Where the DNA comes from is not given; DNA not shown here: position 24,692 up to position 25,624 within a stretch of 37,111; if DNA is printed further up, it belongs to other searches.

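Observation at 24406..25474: SCP2 lipid-carrier protein and ICMT/PEMT-type membrane methyltransferase inserted as a divergent pair inside the photosynthesis gene cluster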

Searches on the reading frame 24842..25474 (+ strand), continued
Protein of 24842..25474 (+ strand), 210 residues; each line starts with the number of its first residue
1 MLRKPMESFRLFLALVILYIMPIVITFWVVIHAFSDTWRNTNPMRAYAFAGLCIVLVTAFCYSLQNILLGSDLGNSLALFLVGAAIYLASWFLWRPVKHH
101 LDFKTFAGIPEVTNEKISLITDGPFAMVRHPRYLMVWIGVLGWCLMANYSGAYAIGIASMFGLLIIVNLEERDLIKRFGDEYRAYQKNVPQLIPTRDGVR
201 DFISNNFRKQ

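Call 22: search_protein_families(library=pfam, proteins=[L028:2383-3603:-, L028:4414-5907:-, L028:6437-7477:+, L028:7525-8337:+, L028:8410-8898:+, L028:8941-9471:+, L028:9486-9863:-, L028:10470-13406:+, L028:13306-14163:+, L028:14228-15532:+], max_evalue=0.001)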
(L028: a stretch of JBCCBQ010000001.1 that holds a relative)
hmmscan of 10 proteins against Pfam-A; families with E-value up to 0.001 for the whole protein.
L028:2383-3603:- (406 aa): 3 families
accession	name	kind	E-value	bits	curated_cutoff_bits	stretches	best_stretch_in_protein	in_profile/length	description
PF02770.24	Acyl-CoA_dh_M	-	3.2e-19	69.4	33.3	1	135-228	1-97/97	Acyl-CoA dehydrogenase, middle domain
PF02771.21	Acyl-CoA_dh_N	-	1.2e-18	68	22.9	1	8-131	3-113/113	Acyl-CoA dehydrogenase, N-terminal domain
PF00441.29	Acyl-CoA_dh_1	-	8.1e-15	55.7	22.4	1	240-400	1-150/150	Acyl-CoA dehydrogenase, C-terminal domain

L028:4414-5907:- (497 aa): 4 families
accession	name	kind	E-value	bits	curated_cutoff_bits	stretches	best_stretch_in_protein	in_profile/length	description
PF13641.12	Glyco_tranf_2_3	-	5.7e-21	76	27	1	128-357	1-230/230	Glycosyltransferase like family 2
PF13632.12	Glyco_trans_2_3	-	6.9e-19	68.9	27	1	215-406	2-187/198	Glycosyl transferase family group 2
PF00535.33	Glycos_transf_2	-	5.8e-09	36.5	23.3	1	132-241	2-108/168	Glycosyl transferase family 2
PF13506.12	Glyco_transf_21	-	0.00027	20.9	21.7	1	200-354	19-169/174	Glycosyl transferase family 21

L028:6437-7477:+ (346 aa): 1 family
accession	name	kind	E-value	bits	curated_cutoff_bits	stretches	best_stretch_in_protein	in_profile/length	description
PF01790.23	LGT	-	2.2e-61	207.7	24.9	1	57-334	4-239/240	Prolipoprotein diacylglyceryl transferase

L028:7525-8337:+ (270 aa): 1 family
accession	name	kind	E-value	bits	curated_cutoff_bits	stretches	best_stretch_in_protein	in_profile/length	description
PF01678.24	DAP_epimerase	-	6.8e-48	162.2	34.7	2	150-263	2-119/121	Diaminopimelate epimerase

L028:8410-8898:+ (162 aa): 0 families

L028:8941-9471:+ (176 aa): 1 family
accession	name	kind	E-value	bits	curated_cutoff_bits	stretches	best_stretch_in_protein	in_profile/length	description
PF12276.13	DUF3617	-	2e-11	45.1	24.5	1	45-174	1-106/106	Protein of unknown function (DUF3617)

L028:9486-9863:- (125 aa): 2 families
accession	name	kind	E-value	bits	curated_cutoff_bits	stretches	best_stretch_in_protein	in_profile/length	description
PF02036.22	SCP2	-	2.3e-11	44.4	21.3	1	27-115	12-100/101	SCP-2 sterol transfer family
PF14864.11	Alkyl_sulf_C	-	0.00028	21.6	27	1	25-108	23-106/125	Alkyl sulfatase C-terminal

L028:10470-13406:+ (978 aa): 6 families
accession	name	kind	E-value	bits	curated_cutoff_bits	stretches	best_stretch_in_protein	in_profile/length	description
PF20256.3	MoCoBD_2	-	7.5e-87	291.9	27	1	619-905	2-281/283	Molybdopterin cofactor-binding domain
PF02738.23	MoCoBD_1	-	3.5e-77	259.2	27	1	342-591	1-244/244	Molybdopterin cofactor-binding domain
PF01799.25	Fer2_2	-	1.8e-32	111.7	30.3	1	102-175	1-75/75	[2Fe-2S] binding domain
PF01315.27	Ald_Xan_dh_C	-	6.9e-23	81.5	31.3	1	208-322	1-104/110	Aldehyde oxidase and xanthine dehydrogenase, a/b hammerhead domain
PF00111.32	Fer2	-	0.00011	22.6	21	1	34-85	1-52/77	2Fe-2S iron-sulfur cluster binding domain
PF13085.11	Fer2_3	-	0.00042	20.7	27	1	33-97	20-81/107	2Fe-2S iron-sulfur cluster binding domain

L028:13306-14163:+ (285 aa): 1 family
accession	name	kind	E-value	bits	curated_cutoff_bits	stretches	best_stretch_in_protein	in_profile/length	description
PF00941.27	FAD_binding_5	-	9.7e-35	120.3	27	1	37-196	5-167/170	FAD binding domain in molybdopterin dehydrogenase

L028:14228-15532:+ (434 aa): 2 families
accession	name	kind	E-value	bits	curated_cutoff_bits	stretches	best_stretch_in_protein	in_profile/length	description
PF04055.27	Radical_SAM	-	1.1e-21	78.2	29.5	1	154-325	2-165/166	Radical SAM superfamily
PF00919.26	UPF0004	-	3.6e-17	62.6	27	1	20-103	4-97/98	Uncharacterized protein family UPF0004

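Call 32: search_solved_structures(query=A3, max_evalue=1, show_alignments=2)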
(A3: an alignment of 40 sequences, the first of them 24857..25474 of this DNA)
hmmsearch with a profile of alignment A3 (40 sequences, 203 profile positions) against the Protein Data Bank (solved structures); distinct sequences matched with E-value up to 1: 6.
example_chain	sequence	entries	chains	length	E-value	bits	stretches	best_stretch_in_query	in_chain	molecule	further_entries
4a2n_B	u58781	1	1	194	6.7e-09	38.9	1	14-191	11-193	ISOPRENYLCYSTEINE CARBOXYL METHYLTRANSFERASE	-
5vg9_A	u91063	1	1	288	1.7e-05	27.8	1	109-196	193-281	Protein-S-isoprenylcysteine O-methyltransferase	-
5v7p_A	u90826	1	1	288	2.1e-05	27.5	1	110-196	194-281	Protein-S-isoprenylcysteine O-methyltransferase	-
8xku_G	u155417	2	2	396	0.00055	22.8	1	112-185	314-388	AtTam46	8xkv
4quv_A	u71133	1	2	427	0.0023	20.8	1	110-191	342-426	Delta(14)-sterol reductase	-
7c83_A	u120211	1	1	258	0.69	12.7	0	112-185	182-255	3-oxo-5-alpha-steroid 4-dehydrogenase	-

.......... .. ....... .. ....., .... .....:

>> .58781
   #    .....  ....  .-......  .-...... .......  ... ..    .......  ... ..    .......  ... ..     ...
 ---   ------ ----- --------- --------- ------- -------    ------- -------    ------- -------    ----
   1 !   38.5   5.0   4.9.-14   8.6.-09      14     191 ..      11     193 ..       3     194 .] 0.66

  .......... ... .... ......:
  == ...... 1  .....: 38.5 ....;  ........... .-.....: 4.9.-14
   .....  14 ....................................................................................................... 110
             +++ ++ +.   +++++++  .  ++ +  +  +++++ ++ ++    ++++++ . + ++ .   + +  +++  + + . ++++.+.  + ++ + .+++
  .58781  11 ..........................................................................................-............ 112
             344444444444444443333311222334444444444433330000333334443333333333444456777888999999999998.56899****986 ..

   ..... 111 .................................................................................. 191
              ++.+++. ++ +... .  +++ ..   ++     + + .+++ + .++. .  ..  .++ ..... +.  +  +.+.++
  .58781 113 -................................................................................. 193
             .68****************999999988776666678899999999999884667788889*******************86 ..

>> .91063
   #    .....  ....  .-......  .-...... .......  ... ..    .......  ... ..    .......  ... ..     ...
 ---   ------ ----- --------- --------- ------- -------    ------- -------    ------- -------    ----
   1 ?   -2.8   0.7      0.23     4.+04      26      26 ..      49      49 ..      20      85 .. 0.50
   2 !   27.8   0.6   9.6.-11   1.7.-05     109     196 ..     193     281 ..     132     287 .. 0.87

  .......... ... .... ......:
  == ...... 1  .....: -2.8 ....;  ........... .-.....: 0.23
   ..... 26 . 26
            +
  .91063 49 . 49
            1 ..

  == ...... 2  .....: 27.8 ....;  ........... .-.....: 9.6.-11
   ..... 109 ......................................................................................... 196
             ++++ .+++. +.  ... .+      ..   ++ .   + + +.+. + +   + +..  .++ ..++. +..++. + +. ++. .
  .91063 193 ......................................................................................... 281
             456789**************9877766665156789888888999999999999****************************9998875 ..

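Call 38: find_homologous_proteins(query=A3, max_evalue=1e-10)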
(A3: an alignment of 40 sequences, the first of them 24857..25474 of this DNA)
Query A3 (40 sequences) (205 aa, profile of the alignment): 131 proteins with E <= 1e-10 among 8000 candidates; the best 120 are listed.
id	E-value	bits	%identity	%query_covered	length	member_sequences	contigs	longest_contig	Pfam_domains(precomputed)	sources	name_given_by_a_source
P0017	3.2e-102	358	63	100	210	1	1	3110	PF04191.19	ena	-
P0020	4.4e-102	358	63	100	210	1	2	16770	PF04191.19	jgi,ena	jgi:protein-S-isoprenylcysteine O-methyltransferase Ste14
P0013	1.1e-101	357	63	100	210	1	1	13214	PF04191.19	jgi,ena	jgi:protein-S-isoprenylcysteine O-methyltransferase Ste14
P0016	1.2e-101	357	63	100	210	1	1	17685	PF04191.19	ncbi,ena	-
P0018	2.1e-101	356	64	99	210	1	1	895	PF04191.19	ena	-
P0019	3.7e-101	355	63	100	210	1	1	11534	PF04191.19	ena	-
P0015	4.5e-101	355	64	100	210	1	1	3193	PF04140.20,PF04191.19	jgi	jgi:protein-S-isoprenylcysteine O-methyltransferase Ste14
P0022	4.8e-101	355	63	100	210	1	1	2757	PF04191.19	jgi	jgi:protein-S-isoprenylcysteine O-methyltransferase Ste14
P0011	5.3e-101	354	63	100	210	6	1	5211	PF04191.19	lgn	-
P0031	6.7e-101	354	63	99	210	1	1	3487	PF04140.20,PF04191.19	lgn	-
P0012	1.0e-100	353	62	100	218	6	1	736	PF04140.20,PF04191.19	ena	-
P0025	2.0e-100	352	63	100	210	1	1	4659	PF04140.20,PF04191.19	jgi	jgi:protein-S-isoprenylcysteine O-methyltransferase Ste14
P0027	4.1e-100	352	61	100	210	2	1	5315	PF04140.20,PF04191.19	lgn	-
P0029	4.8e-100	351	62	100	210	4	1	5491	PF04191.19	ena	-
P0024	1.3e-99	350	62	100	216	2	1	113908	PF04191.19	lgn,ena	-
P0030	3.4e-99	349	63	100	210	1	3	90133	PF04191.19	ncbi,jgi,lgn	-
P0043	5.7e-99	348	58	99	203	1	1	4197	PF04140.20,PF04191.19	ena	-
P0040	8.1e-99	347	58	99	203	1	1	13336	PF04140.20,PF04191.19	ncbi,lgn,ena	-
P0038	8.4e-99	347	58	99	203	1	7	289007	PF04140.20,PF04191.19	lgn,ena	-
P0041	9.2e-99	347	58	99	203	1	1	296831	PF04140.20,PF04191.19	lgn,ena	-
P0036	9.3e-99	347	58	99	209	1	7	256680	PF04140.20,PF04191.19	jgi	jgi:protein-S-isoprenylcysteine O-methyltransferase Ste14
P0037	1.0e-98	347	58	99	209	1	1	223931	PF04140.20,PF04191.19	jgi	jgi:protein-S-isoprenylcysteine O-methyltransferase Ste14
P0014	1.9e-98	346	63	100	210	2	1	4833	PF04191.19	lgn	-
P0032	4.4e-98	345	61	100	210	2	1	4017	PF04191.19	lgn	-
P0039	5.6e-98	345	60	100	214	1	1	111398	PF04191.19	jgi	-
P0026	6.4e-98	344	62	100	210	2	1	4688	PF04191.19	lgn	-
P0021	6.6e-98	344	62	100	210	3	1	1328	PF04191.19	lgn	-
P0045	1.6e-96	340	58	100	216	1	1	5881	PF04191.19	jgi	-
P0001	3.8e-96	339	100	100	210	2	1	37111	PF01222.23,PF04191.19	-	-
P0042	4.2e-96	338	59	100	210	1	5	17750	PF04191.19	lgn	-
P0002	5.9e-95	335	72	99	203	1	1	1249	PF04140.20,PF01222.23,PF04191.19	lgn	-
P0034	1.0e-94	334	60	99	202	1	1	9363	PF04191.19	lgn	-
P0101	2.3e-94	333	62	99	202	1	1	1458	PF04140.20,PF04191.19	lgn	-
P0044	6.6e-94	331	58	100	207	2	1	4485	PF04140.20,PF04191.19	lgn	-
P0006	7.2e-94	331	67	100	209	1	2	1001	PF01222.23,PF04191.19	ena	-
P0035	1.3e-93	330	60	99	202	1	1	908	PF04191.19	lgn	-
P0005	1.5e-93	330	70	100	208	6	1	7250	PF01222.23,PF04191.19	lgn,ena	-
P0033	1.5e-93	330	59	98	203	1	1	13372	PF04140.20,PF04191.19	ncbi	ncbi:MAG: isoprenylcysteine carboxylmethyltransferase family protein [Pseudomonadota bacterium]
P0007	3.3e-93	329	68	100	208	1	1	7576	PF04140.20,PF01222.23,PF04191.19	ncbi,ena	-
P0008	4.6e-93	328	69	98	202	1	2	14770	PF04191.19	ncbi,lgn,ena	-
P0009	5.8e-93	328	68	98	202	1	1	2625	PF04191.19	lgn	-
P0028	7.0e-93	328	62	100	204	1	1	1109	PF04191.19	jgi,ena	jgi:protein-S-isoprenylcysteine O-methyltransferase Ste14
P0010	1.2e-92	327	67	100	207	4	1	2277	PF04191.19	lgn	-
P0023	4.7e-92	325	60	100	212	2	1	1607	PF04191.19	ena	-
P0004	1.5e-91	324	69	100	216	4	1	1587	PF04191.19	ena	-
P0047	3.4e-91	322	57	99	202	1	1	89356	PF04191.19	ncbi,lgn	ncbi:MAG: isoprenylcysteine carboxylmethyltransferase family protein [Pseudomonadota bacterium]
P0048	6.9e-91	321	57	98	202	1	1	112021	PF04191.19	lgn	-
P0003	5.2e-90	319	72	96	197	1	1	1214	PF04140.20,PF01222.23,PF04191.19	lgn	-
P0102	4.3e-89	316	60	100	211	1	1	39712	PF04191.19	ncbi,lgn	ncbi:MAG: isoprenylcysteine carboxylmethyltransferase family protein [Pseudomonadota bacterium]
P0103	4.1e-88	312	59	96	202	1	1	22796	PF04140.20,PF04191.19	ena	-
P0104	2.1e-84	300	52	93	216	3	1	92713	PF04191.19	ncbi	ncbi:MAG: isoprenylcysteine carboxylmethyltransferase family protein [Pseudomonadota bacterium]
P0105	7.1e-83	295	50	94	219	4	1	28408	PF04140.20,PF04191.19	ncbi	ncbi:MAG: isoprenylcysteine carboxylmethyltransferase family protein [Pseudomonadota bacterium]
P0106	1.7e-82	294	51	96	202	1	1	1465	PF04191.19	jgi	-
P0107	1.8e-81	291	44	93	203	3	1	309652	PF04140.20,PF04191.19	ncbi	ncbi:MAG: methyltransferase family protein [Henriciella sp.]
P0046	2.7e-81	290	64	88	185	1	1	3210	PF04191.19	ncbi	ncbi:MAG: isoprenylcysteine carboxylmethyltransferase family protein, partial [Pseudomonadota bacter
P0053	3.7e-81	290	50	92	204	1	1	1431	PF04191.19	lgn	-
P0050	7.4e-81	289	44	98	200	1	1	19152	PF04140.20,PF04191.19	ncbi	-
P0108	3.8e-80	286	44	95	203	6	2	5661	PF04140.20,PF04191.19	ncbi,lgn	ncbi:MAG: isoprenylcysteine carboxylmethyltransferase family protein [Pseudomonadota bacterium]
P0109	5.8e-80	286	45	96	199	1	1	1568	PF04191.19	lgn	-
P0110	8.8e-80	285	42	95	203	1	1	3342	PF04140.20,PF04191.19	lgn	-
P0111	2.7e-79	284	46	98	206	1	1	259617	PF04140.20,PF04191.19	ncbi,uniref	ncbi:methyltransferase family protein [Pseudahrensia aquimaris]|uniref:Methyltransferase family prot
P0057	2.8e-79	283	46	95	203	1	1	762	PF04140.20,PF04191.19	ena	-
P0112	2.9e-79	283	49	95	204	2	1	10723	PF04140.20,PF04191.19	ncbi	ncbi:MAG: isoprenylcysteine carboxylmethyltransferase family protein [Pseudomonadota bacterium]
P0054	3.2e-79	283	47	92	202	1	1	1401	PF04191.19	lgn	-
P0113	2.3e-78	280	49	93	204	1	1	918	PF04140.20,PF04191.19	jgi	-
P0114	7.6e-78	279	50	89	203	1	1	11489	PF04191.19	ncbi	ncbi:MAG: isoprenylcysteine carboxylmethyltransferase family protein [Pseudomonadota bacterium]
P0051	1.5e-77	278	46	100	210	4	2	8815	PF04191.19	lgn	-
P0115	2.4e-77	277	47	98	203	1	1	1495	PF04140.20,PF04191.19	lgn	-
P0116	4.2e-77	276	44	97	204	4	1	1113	PF04140.20,PF04191.19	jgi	-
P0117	4.6e-77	276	41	82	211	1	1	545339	PF04191.19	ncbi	ncbi:MAG: isoprenylcysteine carboxylmethyltransferase family protein [Pseudomonadota bacterium]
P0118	4.9e-77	276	47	94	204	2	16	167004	PF04140.20,PF04191.19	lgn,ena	-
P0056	6.6e-77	276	46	98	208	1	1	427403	PF04140.20,PF04191.19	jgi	-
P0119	2.4e-76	274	44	82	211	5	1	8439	PF04140.20,PF04191.19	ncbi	ncbi:MAG: isoprenylcysteine carboxylmethyltransferase family protein [Pseudomonadota bacterium]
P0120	2.7e-76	274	48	92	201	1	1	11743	PF04140.20,PF04191.19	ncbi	ncbi:MAG: isoprenylcysteine carboxylmethyltransferase family protein [Pseudomonadota bacterium]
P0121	2.7e-76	274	45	84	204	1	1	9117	PF04140.20,PF04191.19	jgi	-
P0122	2.9e-76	274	44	91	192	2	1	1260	PF04140.20,PF04191.19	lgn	-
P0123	3.2e-76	274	45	84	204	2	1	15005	PF04140.20,PF04191.19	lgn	-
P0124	3.3e-76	273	45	84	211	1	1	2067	PF04191.19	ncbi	ncbi:MAG: isoprenylcysteine carboxylmethyltransferase family protein [Pseudomonadota bacterium]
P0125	4.2e-76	273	43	82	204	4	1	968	PF04140.20,PF04191.19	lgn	-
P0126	6.5e-76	272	43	82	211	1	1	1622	PF04191.19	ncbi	ncbi:MAG: isoprenylcysteine carboxylmethyltransferase family protein [Pseudomonadota bacterium]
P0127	6.5e-76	272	48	89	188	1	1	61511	PF04140.20,PF04191.19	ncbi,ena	-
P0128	6.6e-76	272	46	92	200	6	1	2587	PF04140.20,PF04191.19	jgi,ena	-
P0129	8.6e-76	272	42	98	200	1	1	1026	PF04140.20,PF04191.19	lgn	-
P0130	1.1e-75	272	42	90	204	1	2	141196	PF04140.20,PF04191.19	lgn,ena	-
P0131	1.5e-75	271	41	82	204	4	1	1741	PF04140.20,PF04191.19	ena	-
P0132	2.4e-75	271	41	91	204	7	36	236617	PF04140.20,PF04191.19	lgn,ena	-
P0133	3.8e-75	270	48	92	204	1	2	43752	PF04140.20,PF04191.19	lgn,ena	-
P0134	4.0e-75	270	42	90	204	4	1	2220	PF04140.20,PF04191.19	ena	-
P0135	2.3e-74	267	45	84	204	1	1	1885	PF04191.19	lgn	-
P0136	2.9e-74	267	49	83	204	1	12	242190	PF04140.20,PF04191.19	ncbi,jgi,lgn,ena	jgi:protein-S-isoprenylcysteine O-methyltransferase Ste14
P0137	3.4e-74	267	48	94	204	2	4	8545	PF04191.19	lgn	-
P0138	8.8e-74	266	47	93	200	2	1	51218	PF04191.19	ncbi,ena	-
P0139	1.1e-73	265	42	90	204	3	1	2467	PF04140.20,PF04191.19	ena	-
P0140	5.8e-73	263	42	82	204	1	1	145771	PF04191.19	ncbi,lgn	ncbi:MAG: isoprenylcysteine carboxylmethyltransferase family protein [Pseudomonadota bacterium]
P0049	9.2e-72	259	65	72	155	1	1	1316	PF04191.19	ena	-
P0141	1.1e-71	259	42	97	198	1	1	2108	PF04140.20,PF04191.19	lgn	-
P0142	4.6e-71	257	44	92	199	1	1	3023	PF04140.20,PF04191.19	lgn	-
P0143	1.6e-69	252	40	95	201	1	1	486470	PF04191.19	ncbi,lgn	ncbi:MAG: isoprenylcysteine carboxylmethyltransferase family protein [Pseudomonadota bacterium]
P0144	1.2e-68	249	44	97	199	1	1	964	PF04191.19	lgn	-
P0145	3.4e-67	244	42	92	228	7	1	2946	PF04191.19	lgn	-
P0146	4.2e-66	240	44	89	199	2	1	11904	PF04140.20,PF04191.19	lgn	-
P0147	2.9e-65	238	45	91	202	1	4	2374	PF04140.20,PF04191.19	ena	-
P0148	9.1e-65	236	44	89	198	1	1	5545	PF04140.20,PF04191.19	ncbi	ncbi:MAG: methyltransferase [Pseudomonadota bacterium]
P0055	8.6e-62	226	56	75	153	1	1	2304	PF04140.20,PF04191.19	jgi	-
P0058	7.9e-57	210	63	60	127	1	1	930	PF04140.20,PF04191.19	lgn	-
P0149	1.3e-55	206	38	92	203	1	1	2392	PF04191.19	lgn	-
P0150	7.1e-53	197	37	96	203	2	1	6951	PF04191.19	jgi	jgi:protein-S-isoprenylcysteine O-methyltransferase Ste14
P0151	3.0e-52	195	34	94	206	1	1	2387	PF04191.19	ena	-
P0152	5.7e-51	191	38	92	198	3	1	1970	PF04191.19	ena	-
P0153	1.6e-46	176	35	85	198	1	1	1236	PF04191.19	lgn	-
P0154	2.5e-46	176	35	90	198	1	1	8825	PF04191.19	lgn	-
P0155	4.2e-46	175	38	93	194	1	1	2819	PF04140.20,PF04191.19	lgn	-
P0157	5.2e-44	168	35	95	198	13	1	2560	PF04191.19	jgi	jgi:protein-S-isoprenylcysteine O-methyltransferase Ste14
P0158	5.6e-43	165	33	92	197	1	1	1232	PF04140.20,PF01222.23,PF04191.19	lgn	-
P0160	1.7e-42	163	36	92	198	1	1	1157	PF04191.19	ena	-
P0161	4.4e-42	162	34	85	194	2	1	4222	PF04191.19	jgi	jgi:protein-S-isoprenylcysteine O-methyltransferase Ste14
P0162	7.6e-42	161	36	92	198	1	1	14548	PF04140.20,PF01222.23,PF04191.19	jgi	jgi:protein-S-isoprenylcysteine O-methyltransferase Ste14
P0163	1.3e-40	157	33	92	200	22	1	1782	PF04191.19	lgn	-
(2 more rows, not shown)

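Call 39: find_encoding_contigs(protein=P0136, flank=10000, max_places=2)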
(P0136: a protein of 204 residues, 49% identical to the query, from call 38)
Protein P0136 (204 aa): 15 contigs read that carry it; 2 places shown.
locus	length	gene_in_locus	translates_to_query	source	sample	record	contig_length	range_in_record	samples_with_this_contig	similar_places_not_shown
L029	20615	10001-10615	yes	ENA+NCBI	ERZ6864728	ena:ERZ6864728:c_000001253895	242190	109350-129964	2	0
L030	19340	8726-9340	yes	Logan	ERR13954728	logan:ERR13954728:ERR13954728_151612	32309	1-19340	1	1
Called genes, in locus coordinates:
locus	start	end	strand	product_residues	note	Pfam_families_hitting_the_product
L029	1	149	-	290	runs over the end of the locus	PF00348:polyprenyl_synt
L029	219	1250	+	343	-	PF27123:CrtC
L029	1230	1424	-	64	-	-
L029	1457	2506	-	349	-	PF00494:SQS_PSY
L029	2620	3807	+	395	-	PF02655:ATP-grasp_3, PF14397:ATPgrasp_ST (faint)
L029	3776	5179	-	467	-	PF00067:p450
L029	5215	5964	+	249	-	-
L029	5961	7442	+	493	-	PF00070:Pyr_redox (faint), PF00890:FAD_binding_2 (faint), PF01266:DAO (weak), PF01593:Amino_oxidase, PF03486:HI0933_like (weak), PF07992:Pyr_redox_2 (faint), PF13450:NAD_binding_8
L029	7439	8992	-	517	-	PF00890:FAD_binding_2 (weak), PF01266:DAO (weak), PF01593:Amino_oxidase, PF07992:Pyr_redox_2 (faint), PF13450:NAD_binding_8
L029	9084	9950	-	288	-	PF02230:Abhydrolase_2 (faint), PF00561:Abhydrolase_1, PF00975:Thioesterase, PF12146:Hydrolase_4, PF12697:Abhydrolase_6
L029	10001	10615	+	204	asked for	PF04191:PEMT, PF04140:ICMT (weak)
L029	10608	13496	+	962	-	PF00111:Fer2 (weak), PF01799:Fer2_2, PF01315:Ald_Xan_dh_C, PF02738:MoCoBD_1, PF20256:MoCoBD_2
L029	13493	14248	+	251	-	PF00941:FAD_binding_5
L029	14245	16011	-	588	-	PF17863:AAA_lid_2, PF00092:VWA (weak), PF13519:VWA_2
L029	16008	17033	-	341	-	PF07728:AAA_5 (faint), PF01078:Mg_chelatase, PF17863:AAA_lid_2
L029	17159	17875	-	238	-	PF00034:Cytochrom_C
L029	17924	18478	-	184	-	PF00293:NUDIX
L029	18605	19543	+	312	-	PF00561:Abhydrolase_1, PF12146:Hydrolase_4, PF12697:Abhydrolase_6, PF00561:Abhydrolase_1 (weak)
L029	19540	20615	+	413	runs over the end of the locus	PF04422:FrhB_FdhB_N, PF04432:FrhB_FdhB_C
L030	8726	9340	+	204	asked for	PF04191:PEMT, PF04140:ICMT (weak)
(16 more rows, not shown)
